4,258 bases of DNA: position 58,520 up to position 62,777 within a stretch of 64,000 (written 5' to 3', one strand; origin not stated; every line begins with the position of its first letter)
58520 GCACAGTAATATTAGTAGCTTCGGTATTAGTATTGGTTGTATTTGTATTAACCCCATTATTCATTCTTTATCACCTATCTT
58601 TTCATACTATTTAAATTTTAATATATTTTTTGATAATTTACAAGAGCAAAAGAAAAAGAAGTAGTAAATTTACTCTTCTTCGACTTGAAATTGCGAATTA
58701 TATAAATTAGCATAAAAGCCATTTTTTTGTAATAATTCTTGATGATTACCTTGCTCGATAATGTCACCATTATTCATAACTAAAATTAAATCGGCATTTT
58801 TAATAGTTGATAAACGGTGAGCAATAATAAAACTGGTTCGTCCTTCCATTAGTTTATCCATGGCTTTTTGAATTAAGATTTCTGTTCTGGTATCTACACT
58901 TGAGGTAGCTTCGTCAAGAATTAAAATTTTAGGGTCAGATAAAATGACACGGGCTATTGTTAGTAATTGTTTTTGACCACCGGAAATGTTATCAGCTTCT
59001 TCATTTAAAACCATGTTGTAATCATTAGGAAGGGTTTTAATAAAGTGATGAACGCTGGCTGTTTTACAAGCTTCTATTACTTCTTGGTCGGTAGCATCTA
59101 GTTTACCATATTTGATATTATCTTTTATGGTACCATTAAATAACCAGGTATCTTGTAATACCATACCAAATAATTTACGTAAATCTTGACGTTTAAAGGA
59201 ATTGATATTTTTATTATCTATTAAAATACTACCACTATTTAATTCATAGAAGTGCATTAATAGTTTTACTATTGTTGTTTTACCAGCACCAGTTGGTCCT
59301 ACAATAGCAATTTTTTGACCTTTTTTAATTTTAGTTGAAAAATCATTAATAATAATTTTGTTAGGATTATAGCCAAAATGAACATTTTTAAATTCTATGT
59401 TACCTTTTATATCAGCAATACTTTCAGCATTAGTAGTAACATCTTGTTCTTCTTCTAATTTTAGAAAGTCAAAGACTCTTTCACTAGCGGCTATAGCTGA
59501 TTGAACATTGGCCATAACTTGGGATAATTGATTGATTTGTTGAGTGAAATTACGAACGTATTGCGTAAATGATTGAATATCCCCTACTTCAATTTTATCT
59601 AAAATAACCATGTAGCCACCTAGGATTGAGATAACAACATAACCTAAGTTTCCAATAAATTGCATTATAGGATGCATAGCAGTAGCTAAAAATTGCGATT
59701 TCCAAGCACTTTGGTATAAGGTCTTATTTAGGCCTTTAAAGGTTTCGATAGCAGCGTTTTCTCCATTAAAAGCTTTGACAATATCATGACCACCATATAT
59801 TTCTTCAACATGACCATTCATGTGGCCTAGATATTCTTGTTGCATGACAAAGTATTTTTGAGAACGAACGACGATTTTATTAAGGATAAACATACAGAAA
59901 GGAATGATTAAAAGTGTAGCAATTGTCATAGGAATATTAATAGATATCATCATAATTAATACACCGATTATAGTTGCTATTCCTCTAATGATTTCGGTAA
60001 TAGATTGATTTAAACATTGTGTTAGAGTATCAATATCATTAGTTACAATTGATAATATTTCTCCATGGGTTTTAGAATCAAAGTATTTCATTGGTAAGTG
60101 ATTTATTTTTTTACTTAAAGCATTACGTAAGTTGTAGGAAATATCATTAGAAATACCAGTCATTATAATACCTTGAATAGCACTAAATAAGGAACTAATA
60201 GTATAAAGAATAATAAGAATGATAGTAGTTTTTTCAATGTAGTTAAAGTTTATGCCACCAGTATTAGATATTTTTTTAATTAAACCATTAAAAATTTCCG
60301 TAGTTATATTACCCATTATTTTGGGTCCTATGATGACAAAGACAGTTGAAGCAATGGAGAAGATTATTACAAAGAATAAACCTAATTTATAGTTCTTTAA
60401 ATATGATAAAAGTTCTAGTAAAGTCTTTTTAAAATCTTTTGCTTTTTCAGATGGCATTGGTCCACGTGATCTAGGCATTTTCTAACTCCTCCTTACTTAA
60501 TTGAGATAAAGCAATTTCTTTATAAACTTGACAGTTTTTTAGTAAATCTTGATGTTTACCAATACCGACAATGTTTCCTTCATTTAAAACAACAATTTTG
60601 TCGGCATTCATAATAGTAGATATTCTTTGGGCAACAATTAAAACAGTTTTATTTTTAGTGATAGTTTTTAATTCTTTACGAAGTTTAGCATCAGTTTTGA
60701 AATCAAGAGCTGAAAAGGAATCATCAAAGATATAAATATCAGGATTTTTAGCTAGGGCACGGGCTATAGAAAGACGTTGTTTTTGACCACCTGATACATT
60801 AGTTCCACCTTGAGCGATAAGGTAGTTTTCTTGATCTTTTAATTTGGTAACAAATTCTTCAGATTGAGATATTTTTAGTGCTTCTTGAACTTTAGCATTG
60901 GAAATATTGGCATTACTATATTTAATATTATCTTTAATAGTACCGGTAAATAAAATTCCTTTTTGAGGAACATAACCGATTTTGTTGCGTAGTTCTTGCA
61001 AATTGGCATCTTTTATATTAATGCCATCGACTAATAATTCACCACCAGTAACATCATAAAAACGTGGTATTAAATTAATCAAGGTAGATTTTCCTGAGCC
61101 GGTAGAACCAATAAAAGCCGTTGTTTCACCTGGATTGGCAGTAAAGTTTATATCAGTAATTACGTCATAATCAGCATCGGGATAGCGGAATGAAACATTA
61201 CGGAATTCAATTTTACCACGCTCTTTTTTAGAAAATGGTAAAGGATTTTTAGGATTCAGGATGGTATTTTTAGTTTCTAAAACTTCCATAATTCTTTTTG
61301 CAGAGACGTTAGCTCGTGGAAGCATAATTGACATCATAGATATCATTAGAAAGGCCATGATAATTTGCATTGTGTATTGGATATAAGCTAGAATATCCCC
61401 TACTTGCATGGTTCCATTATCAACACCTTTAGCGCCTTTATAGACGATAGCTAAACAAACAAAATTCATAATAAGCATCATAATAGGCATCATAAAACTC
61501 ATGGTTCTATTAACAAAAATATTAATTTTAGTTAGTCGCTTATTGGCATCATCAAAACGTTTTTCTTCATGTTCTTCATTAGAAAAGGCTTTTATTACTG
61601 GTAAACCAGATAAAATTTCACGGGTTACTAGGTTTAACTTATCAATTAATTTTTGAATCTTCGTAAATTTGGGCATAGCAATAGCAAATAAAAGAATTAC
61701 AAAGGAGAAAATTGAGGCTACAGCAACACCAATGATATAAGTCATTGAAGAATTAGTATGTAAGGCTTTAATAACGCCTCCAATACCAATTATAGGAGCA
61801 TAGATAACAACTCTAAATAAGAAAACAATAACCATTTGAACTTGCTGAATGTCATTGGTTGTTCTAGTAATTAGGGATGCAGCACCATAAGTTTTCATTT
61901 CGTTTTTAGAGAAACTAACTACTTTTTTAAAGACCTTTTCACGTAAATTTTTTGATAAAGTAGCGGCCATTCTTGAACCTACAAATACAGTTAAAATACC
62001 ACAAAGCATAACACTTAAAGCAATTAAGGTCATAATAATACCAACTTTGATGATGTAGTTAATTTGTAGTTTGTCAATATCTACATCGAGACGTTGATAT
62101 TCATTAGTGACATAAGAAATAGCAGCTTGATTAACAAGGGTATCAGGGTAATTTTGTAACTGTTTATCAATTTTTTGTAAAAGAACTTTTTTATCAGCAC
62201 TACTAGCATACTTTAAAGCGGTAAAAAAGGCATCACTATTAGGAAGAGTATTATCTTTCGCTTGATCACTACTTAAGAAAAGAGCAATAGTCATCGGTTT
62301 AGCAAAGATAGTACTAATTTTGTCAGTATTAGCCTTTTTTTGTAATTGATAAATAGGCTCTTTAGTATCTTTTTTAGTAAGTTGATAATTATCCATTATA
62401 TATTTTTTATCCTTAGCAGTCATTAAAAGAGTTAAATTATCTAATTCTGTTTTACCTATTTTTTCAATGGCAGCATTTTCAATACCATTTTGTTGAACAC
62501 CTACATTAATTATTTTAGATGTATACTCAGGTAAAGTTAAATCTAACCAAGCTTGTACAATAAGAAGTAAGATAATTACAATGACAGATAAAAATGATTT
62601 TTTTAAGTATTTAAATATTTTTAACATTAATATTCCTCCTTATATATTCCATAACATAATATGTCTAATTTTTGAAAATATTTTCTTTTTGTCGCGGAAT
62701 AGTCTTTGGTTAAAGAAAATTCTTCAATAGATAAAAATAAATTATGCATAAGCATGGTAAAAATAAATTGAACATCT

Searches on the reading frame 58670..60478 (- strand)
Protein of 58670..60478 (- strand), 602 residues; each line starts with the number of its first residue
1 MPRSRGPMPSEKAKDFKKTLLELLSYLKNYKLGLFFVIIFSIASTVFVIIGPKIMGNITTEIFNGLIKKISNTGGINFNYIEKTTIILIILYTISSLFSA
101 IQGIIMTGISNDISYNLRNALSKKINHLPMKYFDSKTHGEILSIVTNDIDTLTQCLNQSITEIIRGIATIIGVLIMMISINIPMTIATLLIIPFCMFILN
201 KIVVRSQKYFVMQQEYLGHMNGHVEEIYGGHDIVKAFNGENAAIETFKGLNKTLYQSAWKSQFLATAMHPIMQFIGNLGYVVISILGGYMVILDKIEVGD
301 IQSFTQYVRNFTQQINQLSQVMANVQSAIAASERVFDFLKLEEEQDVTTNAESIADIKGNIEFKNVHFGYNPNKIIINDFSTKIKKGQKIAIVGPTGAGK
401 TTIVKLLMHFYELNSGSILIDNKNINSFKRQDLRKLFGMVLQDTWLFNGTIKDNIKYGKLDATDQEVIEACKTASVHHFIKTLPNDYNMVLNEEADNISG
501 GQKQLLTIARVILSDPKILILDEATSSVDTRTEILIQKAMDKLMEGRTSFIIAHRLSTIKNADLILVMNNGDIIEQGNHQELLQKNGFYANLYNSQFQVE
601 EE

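Call 28: search_protein_families(library=pfam, proteins=[window:58670-60478:-], max_evalue=1e-8)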
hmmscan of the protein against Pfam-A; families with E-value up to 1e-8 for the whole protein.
window:58670-60478:- (602 aa): 2 families
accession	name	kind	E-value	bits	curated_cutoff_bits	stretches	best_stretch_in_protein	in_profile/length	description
PF00664.28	ABC_membrane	-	3.1e-43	148.9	28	1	34-312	1-271/274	ABC transporter transmembrane region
PF00005.33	ABC_tran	-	1.3e-31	110.4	25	1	378-526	2-137/137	ABC transporter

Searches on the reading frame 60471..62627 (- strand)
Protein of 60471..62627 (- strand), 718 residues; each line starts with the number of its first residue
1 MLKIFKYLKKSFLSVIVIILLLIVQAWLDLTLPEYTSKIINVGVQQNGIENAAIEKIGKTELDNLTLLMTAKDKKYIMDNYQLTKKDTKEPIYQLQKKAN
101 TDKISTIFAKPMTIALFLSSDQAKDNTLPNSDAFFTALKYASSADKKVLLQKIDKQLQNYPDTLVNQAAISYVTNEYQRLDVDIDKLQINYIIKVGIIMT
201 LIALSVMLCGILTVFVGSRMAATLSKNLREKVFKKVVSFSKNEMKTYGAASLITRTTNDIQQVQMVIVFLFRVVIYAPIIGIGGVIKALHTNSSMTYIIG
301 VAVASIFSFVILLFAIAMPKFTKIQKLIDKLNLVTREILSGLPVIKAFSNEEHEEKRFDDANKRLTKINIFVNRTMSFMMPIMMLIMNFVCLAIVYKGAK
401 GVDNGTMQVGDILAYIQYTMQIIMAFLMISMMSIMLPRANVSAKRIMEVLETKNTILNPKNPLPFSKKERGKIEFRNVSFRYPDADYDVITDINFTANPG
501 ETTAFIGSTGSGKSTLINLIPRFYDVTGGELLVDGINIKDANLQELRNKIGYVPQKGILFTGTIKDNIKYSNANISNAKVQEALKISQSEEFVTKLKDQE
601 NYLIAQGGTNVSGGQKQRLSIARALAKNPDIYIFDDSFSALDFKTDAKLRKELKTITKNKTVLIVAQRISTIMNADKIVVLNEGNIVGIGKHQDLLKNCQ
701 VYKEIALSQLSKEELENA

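Call 28: search_protein_families(library=pfam, proteins=[window:60471-62627:-], max_evalue=1e-8)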
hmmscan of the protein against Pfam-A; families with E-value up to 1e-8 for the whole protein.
window:60471-62627:- (718 aa): 2 families
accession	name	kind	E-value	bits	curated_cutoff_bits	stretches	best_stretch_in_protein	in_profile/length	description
PF00664.28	ABC_membrane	-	2.4e-34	119.7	28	1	191-426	39-274/274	ABC transporter transmembrane region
PF00005.33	ABC_tran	-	4.7e-30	105.4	25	1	491-638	2-136/137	ABC transporter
